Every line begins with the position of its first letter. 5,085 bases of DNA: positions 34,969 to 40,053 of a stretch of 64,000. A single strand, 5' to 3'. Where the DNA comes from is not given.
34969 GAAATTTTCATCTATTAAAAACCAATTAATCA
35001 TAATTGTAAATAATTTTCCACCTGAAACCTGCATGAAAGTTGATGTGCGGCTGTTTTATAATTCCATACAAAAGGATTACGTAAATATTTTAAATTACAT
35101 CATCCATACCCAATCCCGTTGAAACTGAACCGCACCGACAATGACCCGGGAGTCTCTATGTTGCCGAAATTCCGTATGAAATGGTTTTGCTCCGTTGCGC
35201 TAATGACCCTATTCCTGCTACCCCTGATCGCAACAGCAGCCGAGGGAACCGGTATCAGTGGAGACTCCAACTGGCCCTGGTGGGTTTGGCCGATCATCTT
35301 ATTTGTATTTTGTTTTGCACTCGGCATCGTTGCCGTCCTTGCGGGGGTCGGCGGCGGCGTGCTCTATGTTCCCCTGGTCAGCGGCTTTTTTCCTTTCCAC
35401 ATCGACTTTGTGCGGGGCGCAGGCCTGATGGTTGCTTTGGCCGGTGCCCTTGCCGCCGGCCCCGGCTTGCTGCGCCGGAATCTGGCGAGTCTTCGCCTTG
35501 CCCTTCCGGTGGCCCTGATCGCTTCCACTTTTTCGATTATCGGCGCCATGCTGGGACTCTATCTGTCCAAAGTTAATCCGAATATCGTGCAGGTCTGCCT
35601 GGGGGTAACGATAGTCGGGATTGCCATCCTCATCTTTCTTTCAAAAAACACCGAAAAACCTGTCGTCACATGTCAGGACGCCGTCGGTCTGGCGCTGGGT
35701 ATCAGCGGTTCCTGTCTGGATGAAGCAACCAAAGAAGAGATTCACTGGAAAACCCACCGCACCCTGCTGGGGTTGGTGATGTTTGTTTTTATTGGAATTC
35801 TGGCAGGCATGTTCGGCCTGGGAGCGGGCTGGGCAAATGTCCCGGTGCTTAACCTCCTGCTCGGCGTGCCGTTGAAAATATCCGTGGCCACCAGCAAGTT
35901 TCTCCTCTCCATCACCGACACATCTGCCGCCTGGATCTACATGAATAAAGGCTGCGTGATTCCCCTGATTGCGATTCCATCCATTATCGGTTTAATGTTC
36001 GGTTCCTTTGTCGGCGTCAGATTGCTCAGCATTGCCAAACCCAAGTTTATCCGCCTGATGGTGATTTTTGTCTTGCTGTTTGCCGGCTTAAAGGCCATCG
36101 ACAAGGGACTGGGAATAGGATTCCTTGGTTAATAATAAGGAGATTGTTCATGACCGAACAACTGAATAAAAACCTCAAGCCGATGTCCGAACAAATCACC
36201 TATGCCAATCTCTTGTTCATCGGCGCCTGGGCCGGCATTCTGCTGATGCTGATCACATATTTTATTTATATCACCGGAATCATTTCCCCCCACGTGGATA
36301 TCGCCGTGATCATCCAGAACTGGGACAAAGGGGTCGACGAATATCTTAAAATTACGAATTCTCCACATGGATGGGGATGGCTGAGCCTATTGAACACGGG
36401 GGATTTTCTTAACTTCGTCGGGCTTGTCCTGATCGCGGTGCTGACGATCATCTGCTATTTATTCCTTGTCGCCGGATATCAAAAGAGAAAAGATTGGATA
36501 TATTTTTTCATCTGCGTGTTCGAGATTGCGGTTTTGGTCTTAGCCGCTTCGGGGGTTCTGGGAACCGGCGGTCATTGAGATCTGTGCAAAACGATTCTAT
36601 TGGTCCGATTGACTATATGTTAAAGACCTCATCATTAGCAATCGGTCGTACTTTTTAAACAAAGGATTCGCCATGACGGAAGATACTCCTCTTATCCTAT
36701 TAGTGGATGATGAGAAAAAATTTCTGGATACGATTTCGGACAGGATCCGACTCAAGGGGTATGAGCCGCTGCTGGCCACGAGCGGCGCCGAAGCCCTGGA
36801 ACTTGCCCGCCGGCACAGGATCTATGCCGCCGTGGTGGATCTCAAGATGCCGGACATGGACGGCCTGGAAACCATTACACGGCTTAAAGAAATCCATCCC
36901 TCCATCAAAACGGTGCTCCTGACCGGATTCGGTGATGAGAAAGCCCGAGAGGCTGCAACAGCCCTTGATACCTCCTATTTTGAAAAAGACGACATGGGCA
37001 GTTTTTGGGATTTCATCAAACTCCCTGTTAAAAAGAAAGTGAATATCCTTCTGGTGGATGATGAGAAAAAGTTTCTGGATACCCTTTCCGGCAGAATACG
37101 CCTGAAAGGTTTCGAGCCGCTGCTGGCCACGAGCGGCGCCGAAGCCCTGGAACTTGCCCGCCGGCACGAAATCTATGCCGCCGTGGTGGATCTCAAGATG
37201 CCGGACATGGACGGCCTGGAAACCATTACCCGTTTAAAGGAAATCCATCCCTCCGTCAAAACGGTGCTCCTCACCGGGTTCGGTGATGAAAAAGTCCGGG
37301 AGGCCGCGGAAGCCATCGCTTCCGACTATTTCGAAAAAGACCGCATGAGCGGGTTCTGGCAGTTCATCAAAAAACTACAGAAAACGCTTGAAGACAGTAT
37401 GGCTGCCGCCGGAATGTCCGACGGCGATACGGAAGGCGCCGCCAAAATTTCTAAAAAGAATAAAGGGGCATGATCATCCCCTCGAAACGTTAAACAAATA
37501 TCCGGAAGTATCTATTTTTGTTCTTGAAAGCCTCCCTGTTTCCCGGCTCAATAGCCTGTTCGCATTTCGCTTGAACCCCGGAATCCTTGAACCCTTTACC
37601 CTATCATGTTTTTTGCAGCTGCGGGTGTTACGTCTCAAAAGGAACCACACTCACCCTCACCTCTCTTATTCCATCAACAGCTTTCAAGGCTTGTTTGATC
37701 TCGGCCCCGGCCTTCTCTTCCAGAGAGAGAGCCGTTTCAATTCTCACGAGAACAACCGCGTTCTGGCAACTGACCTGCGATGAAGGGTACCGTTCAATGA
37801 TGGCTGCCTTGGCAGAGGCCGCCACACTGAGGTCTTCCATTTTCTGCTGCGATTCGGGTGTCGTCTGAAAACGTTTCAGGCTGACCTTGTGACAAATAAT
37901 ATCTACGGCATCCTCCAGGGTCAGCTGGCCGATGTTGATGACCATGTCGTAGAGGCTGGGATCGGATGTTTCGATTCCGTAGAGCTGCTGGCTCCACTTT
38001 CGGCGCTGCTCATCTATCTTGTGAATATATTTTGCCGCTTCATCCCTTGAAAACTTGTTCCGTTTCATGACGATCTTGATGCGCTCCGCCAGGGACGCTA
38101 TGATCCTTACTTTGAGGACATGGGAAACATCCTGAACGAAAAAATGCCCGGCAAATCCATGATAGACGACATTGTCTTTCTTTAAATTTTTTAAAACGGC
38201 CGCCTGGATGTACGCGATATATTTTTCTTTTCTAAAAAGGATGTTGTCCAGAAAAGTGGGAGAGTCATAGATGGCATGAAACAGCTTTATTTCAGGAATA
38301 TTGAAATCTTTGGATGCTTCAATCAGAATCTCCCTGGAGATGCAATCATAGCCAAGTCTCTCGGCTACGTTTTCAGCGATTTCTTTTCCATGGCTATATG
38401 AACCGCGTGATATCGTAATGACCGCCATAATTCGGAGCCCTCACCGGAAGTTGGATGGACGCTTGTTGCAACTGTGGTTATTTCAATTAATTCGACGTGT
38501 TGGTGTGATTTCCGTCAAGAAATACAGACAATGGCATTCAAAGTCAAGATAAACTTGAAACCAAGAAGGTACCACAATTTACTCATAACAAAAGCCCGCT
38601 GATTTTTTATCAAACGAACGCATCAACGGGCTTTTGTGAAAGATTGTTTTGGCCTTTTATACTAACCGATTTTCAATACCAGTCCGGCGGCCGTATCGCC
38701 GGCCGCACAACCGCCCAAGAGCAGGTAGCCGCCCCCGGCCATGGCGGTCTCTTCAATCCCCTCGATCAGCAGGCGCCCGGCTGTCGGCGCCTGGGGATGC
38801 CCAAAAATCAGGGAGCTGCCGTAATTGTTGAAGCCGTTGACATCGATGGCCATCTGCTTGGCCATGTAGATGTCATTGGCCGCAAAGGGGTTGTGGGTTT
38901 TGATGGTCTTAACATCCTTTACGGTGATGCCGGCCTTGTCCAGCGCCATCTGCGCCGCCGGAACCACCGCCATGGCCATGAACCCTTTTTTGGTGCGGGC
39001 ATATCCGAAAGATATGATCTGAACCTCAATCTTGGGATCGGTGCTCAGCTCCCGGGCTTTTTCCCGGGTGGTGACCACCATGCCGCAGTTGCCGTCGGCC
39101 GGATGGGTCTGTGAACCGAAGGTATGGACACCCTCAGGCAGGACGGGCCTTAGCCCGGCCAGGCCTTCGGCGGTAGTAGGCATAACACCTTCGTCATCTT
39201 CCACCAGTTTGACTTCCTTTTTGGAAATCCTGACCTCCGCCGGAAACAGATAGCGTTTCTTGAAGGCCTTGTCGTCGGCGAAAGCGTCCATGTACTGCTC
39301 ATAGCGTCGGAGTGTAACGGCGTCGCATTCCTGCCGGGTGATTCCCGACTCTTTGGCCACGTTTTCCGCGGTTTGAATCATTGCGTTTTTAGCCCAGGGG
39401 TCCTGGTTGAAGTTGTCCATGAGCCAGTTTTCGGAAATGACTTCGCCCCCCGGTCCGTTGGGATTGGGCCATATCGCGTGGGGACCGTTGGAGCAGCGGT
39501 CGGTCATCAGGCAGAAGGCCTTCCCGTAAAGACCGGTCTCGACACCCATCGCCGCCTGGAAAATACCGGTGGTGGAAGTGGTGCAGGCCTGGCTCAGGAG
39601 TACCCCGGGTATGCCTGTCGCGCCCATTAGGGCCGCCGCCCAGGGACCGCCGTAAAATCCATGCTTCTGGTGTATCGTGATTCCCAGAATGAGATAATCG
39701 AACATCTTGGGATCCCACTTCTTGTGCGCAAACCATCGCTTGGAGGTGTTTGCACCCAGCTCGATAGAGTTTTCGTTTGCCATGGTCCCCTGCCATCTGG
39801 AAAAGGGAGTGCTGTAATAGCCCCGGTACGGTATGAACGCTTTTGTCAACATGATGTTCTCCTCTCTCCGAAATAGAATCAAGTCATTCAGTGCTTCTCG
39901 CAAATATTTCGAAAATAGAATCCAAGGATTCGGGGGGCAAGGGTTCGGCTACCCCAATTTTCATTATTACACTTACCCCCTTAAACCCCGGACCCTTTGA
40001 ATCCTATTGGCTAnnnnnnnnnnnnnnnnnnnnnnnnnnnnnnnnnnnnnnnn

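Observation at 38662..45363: Lone HGD-family subunit plus activase in an operon with PanE-type reductase, acyl-CoA ligase, thiolase and an ACT protein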

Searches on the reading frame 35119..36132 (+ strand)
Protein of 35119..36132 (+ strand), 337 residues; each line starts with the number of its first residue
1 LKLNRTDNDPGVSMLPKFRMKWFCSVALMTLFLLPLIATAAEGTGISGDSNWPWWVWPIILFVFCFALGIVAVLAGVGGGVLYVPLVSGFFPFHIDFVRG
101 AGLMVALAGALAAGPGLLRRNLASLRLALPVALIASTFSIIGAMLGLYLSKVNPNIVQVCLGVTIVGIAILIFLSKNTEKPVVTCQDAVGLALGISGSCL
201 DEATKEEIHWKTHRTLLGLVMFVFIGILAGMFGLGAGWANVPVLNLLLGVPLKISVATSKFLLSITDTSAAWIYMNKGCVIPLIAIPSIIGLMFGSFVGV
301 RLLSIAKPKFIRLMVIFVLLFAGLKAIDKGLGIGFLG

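Call 46: search_protein_families(library=pfam, proteins=[window:35119-36132:+], max_evalue=0.00001)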
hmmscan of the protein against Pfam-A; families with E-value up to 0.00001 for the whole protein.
window:35119-36132:+ (337 aa): 1 family
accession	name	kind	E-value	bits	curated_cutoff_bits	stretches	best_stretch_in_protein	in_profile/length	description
PF01925.25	TauE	-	2.3e-35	122.8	32.6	1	61-325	1-236/237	Sulfite exporter TauE/SafE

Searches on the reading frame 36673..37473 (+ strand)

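Call 46: search_protein_families(library=pfam, proteins=[window:36673-37473:+], max_evalue=0.00001)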
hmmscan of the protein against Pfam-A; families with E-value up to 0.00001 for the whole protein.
window:36673-37473:+ (266 aa): 1 family
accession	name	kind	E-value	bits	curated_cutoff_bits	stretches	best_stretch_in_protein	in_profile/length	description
PF00072.30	Response_reg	-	2.2e-37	128.1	30.2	2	125-223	1-100/111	Response regulator receiver domain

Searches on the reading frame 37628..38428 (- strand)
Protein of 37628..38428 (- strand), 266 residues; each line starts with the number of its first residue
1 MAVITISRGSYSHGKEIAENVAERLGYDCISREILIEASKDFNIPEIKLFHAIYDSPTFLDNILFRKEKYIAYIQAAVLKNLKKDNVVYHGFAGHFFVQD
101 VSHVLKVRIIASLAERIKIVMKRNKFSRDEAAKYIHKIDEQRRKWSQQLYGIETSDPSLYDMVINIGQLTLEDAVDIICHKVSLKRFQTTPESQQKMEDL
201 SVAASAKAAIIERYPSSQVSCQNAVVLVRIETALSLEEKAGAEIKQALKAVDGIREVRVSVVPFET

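Call 6: search_protein_families(library=pfam, proteins=[window:37628-38428:-])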
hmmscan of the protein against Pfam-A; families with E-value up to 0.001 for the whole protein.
window:37628-38428:- (266 aa): 1 family
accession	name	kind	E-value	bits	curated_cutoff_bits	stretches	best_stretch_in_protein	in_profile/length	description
PF13189.12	Cytidylate_kin2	-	8.6e-46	156.8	28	1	3-167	1-175/176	Cytidylate kinase-like family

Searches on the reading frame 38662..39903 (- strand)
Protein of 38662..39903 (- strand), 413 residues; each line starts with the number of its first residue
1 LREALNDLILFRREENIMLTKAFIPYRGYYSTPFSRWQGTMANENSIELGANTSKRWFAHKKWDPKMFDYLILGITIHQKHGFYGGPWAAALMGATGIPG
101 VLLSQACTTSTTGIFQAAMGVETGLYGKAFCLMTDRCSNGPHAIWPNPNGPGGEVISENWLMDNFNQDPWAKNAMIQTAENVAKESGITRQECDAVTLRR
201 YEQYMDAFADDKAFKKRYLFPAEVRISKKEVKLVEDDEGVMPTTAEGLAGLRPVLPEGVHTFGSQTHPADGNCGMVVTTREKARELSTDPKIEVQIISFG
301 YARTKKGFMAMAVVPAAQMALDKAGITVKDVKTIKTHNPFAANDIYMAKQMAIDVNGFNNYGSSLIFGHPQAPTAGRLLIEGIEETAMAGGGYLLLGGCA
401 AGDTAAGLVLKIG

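Call 6: search_protein_families(library=pfam, proteins=[window:38662-39903:-])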
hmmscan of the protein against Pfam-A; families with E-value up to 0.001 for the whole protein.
window:38662-39903:- (413 aa): 2 families
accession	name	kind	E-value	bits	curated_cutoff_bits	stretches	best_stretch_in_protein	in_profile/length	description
PF00108.29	Thiolase_N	-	6e-19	68.9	26.4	1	31-280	8-259/260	Thiolase, N-terminal domain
PF02803.24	Thiolase_C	-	1.9e-15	57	27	1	292-411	3-122/123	Thiolase, C-terminal domain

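Call 11: search_protein_families(library=ncbifam, proteins=[window:38662-39855:-], max_evalue=0.001)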
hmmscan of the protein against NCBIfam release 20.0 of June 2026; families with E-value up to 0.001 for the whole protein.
window:38662-39855:- (397 aa): 35 families (the best 25 are shown)
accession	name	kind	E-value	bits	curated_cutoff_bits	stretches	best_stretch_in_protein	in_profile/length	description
TIGR01930.1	AcCoA-C-Actrans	subfamily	2e-48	165.3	240.55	1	16-394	7-384/385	acetyl-CoA C-acyltransferase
NF004853.0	PRK06205.1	subfamily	6.4e-37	127.5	551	1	16-387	12-393/404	acetyl-CoA C-acetyltransferase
NF006552.0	PRK09051.1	subfamily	7.9e-36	124.1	565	1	19-388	17-386/395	beta-ketothiolase BktB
NF042999.1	bketothiol_BktB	equivalog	7.9e-32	111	725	1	18-388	15-385/394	beta-ketothiolase BktB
NF005889.0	PRK07850.1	equivalog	1.1e-31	110.3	515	1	158-394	146-384/387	steroid 3-ketoacyl-CoA thiolase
NF005033.0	PRK06445.1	equivalog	1.5e-29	103.3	511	1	35-394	38-392/395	acetyl-CoA C-acetyltransferase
NF006516.0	PRK08963.1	equivalog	7.6e-29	100.8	560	1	158-395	183-434/436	acetyl-CoA C-acyltransferase FadI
NF005890.0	PRK07851.1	equivalog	8.7e-29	100.7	580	1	156-377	170-385/406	acetyl-CoA C-acetyltransferase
NF005152.0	PRK06633.1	equivalog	2.4e-28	98.8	675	1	16-372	13-367/392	acetyl-CoA C-acetyltransferase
NF042967.1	AcCoAtase_PhaA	equivalog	1.1e-26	94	740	1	15-365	11-364/396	acetyl-CoA acetyltransferase PhaA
TIGR02430.1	pcaF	equivalog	1.1e-26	93.8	597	1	154-385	157-388/400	3-oxoadipyl-CoA thiolase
NF004206.0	PRK05656.1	subfamily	1.1e-25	90.6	688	1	19-370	15-366/392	acetyl-CoA C-acetyltransferase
NF006551.0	PRK09050.1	subfamily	4.4e-25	88.6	605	1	153-384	157-388/401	3-oxoadipyl-CoA thiolase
NF006510.0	PRK08947.1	equivalog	5.8e-24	84.7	519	1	155-361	143-351/387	acetyl-CoA C-acyltransferase FadA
NF005865.0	PRK07801.1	equivalog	6.7e-24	84.8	591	1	16-390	12-375/382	acetyl-CoA C-acetyltransferase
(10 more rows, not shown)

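Call 35: search_solved_structures(query=window:38662-39855:-, max_evalue=1e-10)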
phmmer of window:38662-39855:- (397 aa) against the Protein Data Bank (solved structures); distinct sequences matched with E-value up to 1e-10: 84 (the best 60 are shown).
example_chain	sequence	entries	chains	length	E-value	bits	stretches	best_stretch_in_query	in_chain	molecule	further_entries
8jg2_A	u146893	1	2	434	1.5e-27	100.3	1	15-395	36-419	Acetyl-CoA C-acetyltransferase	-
3ss6_A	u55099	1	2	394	2.7e-27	99.4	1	16-389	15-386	Acetyl-CoA acetyltransferase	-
4dd5_A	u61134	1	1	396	5.9e-27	98.3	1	19-372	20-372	Acetyl-CoA acetyltransferase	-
9bwk_A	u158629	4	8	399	4e-26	95.6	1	26-389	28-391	Acetyl-CoA acetyltransferase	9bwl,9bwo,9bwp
4c2j_A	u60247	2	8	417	8.1e-26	94.6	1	15-393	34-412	3-KETOACYL-COA THIOLASE, MITOCHONDRIAL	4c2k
4e1l_A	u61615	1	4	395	2.2e-25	93.1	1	15-370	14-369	Acetoacetyl-CoA thiolase 2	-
5byv_A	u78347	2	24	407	7.2e-25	91.4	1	16-386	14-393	Beta-ketothiolase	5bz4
4zrc_A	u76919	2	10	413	7.5e-25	91.4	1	16-386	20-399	Beta-ketothiolase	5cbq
8jg3_A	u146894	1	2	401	1.9e-24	90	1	16-384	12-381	Acetyl-CoA C-acetyltransferase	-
5f0v_A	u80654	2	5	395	3.1e-24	89.4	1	16-368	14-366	Acetyl-CoA acetyltransferase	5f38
5f38_D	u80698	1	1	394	3.1e-24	89.3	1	16-368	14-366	Acetyl-CoA acetyltransferase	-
5f38_A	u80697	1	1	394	3.1e-24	89.3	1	16-368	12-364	Acetyl-CoA acetyltransferase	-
5f38_B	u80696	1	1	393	3.1e-24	89.3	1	16-368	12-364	Acetyl-CoA acetyltransferase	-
4wys_A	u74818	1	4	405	3.3e-24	89.2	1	16-368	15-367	Acetyl-CoA acetyltransferase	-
4w61_A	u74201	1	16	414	6.9e-24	88.2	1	16-389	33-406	Beta-ketothiolase BktB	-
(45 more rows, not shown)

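Call 76: search_solved_structures(query=window:38662-39855:-, max_evalue=1e-26, show_alignments=1)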
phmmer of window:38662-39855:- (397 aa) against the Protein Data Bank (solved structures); distinct sequences matched with E-value up to 1e-26: 3.
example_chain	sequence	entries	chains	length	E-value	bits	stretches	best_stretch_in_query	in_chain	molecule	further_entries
8jg2_A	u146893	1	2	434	1.5e-27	100.3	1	15-395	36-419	Acetyl-CoA C-acetyltransferase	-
3ss6_A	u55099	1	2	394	2.7e-27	99.4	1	16-389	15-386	Acetyl-CoA acetyltransferase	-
4dd5_A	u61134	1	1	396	5.9e-27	98.3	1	19-372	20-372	Acetyl-CoA acetyltransferase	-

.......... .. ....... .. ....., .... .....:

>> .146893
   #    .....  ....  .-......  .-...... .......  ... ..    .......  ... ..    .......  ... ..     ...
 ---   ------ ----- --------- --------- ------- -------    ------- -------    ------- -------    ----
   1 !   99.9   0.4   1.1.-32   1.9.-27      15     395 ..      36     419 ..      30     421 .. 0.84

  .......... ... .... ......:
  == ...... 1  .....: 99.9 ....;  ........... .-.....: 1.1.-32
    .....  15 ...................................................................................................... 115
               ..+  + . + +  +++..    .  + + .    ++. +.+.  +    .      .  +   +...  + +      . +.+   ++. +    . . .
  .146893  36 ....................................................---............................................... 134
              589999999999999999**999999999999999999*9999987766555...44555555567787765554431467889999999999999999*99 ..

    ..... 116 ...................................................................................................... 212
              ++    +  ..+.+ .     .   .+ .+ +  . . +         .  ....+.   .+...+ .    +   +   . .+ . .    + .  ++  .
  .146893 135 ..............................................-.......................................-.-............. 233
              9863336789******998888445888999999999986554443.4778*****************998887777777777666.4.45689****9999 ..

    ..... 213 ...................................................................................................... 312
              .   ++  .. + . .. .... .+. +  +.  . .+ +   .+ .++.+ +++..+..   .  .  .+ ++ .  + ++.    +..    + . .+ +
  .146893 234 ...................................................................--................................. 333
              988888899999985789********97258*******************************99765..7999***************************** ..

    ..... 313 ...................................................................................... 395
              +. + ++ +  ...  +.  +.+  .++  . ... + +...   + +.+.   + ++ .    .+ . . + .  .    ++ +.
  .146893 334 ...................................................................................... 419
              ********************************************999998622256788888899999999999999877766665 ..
